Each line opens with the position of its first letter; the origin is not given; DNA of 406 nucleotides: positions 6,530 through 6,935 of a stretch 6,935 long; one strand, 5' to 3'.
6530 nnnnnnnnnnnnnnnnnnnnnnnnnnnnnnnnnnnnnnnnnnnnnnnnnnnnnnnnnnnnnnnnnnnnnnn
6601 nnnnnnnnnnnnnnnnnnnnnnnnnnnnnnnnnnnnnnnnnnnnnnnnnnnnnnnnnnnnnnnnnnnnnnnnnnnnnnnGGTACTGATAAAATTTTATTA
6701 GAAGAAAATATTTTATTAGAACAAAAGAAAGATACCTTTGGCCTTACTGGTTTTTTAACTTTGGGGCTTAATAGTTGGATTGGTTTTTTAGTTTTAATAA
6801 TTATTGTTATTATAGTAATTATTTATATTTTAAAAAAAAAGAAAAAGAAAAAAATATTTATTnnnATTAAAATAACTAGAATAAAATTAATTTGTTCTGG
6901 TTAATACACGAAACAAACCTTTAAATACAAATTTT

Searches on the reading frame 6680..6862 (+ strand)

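Call 26: search_protein_families(library=ncbifam, proteins=[window:6680-6862:+], max_evalue=10)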
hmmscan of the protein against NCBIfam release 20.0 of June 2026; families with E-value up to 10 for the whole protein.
window:6680-6862:+ (61 aa): 10 families
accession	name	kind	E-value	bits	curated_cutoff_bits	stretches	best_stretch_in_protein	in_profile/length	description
TIGR01477.1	RIFIN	paralog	0.014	15.2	176.95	1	38-59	322-344/356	variant surface antigen, rifin family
TIGR01478.1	STEVOR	paralog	0.018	14.3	166.65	1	34-58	271-296/308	STEVOR family variant surface protein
NF045529.2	Heimdall-CTERM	domain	0.035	14.5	24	1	35-57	4-26/26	Heimdall-CTERM domain-containing surface protein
NF042931.1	SAG1386_EF1546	equivalog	0.12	12.5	80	1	34-57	36-59/158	SAG1386/EF1546 family surface-associated protein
NF047902.1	MmDecMmdD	equivalog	0.22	11.8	150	1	24-58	10-45/112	methylmalonyl-CoA decarboxylase subunit delta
TIGR03024.1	arch_PEF_CTERM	domain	0.32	11.3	23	1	37-55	7-25/25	PEF-CTERM sorting domain-containing protein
NF041023.1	PP0621_fam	subfamily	0.83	10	45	1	39-56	4-21/71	PP0621 family protein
TIGR01167.1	LPXTG_anchor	domain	2.1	9.2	15.9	0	34-57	11-34/34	LPXTG cell wall anchor domain-containing protein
NF033507.3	Loki-CTERM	subfamily_domain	2.1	8.8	19.9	1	38-57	8-27/27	Loki-CTERM sorting domain-containing protein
NF041738.1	GG_III-CTERM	domain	3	7.9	22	0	35-57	6-28/28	GGIII-like transmembrane region-containing protein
